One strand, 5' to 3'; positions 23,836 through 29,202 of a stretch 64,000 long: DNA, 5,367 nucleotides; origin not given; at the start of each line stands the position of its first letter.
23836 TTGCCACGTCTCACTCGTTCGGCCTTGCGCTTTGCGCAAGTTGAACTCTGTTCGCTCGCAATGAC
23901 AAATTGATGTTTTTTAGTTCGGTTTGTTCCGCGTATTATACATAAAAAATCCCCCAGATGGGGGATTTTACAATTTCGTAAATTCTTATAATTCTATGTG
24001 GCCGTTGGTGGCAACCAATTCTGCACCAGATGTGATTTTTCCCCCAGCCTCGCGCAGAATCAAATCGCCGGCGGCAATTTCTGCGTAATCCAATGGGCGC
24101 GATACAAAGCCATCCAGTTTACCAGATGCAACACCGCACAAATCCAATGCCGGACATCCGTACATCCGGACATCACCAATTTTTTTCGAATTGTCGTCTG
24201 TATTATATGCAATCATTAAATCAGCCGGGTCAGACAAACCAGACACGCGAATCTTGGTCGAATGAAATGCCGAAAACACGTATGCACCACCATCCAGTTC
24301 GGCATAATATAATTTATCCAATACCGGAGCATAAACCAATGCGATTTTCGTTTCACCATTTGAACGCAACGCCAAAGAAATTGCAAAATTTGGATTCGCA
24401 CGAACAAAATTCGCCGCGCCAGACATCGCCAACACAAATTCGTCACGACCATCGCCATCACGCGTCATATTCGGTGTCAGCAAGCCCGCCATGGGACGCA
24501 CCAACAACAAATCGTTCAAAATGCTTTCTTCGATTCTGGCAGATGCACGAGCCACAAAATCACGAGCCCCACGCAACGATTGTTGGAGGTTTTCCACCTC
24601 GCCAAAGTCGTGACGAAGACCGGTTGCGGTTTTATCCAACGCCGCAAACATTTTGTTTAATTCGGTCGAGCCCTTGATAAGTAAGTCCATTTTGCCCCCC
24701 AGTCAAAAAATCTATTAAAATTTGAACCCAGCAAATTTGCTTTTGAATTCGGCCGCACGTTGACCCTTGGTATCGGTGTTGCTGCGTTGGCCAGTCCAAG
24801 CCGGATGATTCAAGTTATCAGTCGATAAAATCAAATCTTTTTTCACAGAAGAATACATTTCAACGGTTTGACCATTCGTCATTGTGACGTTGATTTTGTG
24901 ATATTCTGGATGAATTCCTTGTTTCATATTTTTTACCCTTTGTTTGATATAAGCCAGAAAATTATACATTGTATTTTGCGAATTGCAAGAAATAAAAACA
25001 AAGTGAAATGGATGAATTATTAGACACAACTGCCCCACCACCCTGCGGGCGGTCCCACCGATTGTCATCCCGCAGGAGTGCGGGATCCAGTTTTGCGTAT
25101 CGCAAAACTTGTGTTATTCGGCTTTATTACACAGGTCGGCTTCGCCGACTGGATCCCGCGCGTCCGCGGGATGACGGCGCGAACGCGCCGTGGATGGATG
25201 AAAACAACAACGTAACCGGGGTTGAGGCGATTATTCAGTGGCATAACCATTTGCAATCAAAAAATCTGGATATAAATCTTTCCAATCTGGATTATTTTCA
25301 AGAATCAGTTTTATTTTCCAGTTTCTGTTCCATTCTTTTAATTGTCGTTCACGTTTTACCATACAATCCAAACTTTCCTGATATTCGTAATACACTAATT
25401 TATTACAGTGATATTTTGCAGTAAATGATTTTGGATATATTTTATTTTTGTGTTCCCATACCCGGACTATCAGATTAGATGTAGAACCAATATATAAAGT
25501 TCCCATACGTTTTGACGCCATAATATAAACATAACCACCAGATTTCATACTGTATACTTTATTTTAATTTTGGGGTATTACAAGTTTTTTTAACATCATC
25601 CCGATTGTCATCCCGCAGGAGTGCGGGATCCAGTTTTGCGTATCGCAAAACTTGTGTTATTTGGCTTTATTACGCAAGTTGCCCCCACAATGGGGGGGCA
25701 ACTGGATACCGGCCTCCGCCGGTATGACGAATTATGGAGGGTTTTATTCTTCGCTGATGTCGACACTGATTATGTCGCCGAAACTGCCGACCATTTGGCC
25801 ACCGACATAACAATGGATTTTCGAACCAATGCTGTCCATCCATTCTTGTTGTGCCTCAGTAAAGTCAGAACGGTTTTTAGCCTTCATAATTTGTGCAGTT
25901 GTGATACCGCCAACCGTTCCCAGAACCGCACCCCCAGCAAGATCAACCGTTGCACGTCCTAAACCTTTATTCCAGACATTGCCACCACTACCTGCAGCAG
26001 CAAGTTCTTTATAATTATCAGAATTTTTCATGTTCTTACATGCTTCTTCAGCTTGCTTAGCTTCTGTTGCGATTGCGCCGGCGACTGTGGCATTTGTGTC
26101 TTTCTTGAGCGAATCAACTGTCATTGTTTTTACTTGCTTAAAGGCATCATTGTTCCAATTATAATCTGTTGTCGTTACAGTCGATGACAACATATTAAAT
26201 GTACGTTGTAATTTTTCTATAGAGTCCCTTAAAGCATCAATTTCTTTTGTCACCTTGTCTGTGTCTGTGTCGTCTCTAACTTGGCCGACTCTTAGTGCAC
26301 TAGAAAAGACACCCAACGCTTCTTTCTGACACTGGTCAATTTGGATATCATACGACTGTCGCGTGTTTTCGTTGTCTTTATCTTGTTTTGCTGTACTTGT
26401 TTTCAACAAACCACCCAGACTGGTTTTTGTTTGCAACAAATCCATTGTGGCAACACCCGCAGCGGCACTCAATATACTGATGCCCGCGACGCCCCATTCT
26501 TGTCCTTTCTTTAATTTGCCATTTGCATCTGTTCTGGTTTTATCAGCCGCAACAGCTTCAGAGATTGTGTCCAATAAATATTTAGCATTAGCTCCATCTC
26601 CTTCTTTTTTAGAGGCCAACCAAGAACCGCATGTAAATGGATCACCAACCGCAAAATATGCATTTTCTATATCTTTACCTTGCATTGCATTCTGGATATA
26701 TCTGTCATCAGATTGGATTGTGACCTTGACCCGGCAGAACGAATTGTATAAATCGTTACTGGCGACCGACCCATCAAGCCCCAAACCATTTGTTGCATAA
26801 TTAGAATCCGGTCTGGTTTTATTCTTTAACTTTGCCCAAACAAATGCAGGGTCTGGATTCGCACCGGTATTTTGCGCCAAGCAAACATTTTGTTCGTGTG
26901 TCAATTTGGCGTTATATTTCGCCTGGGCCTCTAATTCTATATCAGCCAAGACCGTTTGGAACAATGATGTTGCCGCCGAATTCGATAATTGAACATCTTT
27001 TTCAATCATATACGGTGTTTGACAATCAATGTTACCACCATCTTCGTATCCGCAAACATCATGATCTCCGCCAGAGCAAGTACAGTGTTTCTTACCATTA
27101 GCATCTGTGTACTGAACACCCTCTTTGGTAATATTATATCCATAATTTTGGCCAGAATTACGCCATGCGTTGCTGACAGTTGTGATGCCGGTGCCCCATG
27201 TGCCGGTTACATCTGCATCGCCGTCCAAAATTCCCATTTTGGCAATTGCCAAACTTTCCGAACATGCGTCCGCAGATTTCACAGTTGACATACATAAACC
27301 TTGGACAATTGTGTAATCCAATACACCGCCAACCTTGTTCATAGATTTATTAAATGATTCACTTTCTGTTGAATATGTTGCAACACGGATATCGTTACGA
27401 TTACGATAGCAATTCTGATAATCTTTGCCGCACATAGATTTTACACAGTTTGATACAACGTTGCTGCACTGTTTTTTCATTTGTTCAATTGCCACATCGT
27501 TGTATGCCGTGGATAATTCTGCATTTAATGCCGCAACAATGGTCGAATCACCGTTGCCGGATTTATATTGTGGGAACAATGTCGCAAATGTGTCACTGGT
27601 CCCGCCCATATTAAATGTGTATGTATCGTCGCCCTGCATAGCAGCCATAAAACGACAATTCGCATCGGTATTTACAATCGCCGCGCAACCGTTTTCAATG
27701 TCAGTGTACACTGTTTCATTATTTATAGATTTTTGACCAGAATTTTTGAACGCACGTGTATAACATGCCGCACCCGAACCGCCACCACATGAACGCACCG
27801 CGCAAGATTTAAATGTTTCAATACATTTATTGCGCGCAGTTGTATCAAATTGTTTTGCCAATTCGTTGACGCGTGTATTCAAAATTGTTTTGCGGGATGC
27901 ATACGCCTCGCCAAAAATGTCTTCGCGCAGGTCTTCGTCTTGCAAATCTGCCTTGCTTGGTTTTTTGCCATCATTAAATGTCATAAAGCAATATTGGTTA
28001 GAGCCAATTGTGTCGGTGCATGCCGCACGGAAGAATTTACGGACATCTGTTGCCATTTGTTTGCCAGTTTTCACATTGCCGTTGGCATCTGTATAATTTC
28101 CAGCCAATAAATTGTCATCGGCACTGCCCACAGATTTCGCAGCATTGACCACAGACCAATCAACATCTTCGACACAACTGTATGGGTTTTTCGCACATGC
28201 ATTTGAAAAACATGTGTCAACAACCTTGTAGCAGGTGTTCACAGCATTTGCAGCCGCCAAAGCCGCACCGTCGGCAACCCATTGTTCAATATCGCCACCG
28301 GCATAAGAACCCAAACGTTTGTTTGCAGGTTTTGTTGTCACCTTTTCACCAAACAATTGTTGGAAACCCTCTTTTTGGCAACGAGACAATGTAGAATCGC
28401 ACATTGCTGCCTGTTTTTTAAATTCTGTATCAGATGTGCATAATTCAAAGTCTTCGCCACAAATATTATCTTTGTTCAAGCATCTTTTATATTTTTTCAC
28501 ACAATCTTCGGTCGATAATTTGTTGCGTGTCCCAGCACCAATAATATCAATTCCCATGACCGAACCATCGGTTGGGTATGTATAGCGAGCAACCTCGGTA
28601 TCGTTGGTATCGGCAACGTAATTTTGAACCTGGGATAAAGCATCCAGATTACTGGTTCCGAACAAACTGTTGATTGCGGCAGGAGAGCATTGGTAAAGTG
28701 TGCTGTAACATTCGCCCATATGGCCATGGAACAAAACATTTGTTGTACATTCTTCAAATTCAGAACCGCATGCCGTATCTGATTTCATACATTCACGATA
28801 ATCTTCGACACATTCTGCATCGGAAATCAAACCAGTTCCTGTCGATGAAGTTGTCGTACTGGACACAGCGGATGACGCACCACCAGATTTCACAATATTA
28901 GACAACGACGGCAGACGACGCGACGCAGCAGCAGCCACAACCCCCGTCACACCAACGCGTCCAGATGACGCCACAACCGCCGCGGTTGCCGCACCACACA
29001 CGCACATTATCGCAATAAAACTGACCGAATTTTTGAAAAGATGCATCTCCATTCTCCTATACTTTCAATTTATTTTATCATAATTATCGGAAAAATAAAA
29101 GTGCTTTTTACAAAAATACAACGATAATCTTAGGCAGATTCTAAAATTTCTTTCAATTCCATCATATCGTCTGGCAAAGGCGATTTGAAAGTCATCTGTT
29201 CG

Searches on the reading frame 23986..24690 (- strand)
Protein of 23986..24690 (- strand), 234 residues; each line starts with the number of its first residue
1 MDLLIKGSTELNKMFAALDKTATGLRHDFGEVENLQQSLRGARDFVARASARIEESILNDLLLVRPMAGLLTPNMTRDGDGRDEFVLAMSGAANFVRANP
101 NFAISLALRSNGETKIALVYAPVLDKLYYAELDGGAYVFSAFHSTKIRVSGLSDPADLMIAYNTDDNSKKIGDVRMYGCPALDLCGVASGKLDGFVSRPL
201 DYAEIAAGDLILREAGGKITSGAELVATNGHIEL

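Call 9: search_protein_families(library=pfam, proteins=[window:23986-24690:-], max_evalue=0.001)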
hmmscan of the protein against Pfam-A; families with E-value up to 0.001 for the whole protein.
window:23986-24690:- (234 aa): 1 family
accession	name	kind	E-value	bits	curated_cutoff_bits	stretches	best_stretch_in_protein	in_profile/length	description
PF00459.30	Inositol_P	-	2.7e-24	86.6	27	1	20-221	15-237/271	Inositol monophosphatase family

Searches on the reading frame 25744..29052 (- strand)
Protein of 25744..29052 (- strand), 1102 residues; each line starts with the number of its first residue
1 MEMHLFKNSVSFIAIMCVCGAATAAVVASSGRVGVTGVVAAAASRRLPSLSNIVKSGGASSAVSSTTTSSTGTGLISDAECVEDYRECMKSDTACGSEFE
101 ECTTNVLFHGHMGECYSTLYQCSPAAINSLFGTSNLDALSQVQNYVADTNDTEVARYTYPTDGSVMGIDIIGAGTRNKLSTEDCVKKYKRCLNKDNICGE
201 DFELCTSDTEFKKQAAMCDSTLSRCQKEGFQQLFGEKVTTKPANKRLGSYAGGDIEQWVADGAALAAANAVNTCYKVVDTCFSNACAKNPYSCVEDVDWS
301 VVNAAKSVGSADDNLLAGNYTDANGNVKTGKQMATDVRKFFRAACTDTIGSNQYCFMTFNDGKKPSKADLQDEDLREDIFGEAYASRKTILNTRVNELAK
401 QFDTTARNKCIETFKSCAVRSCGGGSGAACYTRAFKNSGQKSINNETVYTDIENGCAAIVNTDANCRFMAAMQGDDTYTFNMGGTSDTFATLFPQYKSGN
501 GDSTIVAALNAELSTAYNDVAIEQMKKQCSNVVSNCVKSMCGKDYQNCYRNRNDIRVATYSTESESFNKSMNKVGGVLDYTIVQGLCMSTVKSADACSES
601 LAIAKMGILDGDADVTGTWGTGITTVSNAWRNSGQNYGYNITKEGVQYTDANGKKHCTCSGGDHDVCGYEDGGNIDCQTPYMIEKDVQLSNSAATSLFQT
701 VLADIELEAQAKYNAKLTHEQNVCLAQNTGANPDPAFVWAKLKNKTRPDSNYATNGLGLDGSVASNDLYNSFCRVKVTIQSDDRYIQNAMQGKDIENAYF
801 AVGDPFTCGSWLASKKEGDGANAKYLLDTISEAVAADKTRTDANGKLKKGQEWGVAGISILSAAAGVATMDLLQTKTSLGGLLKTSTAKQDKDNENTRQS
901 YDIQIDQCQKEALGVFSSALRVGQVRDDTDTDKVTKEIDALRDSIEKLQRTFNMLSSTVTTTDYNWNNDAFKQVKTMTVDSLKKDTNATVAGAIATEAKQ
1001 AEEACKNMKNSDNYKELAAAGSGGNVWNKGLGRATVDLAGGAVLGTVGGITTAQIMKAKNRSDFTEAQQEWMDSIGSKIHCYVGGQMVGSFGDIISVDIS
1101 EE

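Call 3: search_protein_families(library=pfam, proteins=[window:25744-29052:-], max_evalue=1)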
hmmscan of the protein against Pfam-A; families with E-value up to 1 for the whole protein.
window:25744-29052:- (1102 aa): 0 families

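Call 4: search_protein_families(library=ncbifam, proteins=[window:25744-29052:-], max_evalue=1)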
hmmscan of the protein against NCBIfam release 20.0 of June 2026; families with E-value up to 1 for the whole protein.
window:25744-29052:- (1102 aa): 3 families
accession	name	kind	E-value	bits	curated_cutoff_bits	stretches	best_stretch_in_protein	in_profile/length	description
NF058513.1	Rod_Core_CpcG4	exception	0.0034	16.9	440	1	270-328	100-159/250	phycobilisome rod-core linker protein CpcG4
NF058514.1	Rod_Core_CpcG3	exception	0.017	14.8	425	1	270-327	100-158/242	phycobilisome rod-core linker protein CpcG3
NF058511.1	Rod_Core_CpcG1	exception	0.084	12.1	430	1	270-321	98-150/279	phycobilisome rod-core linker protein CpcG1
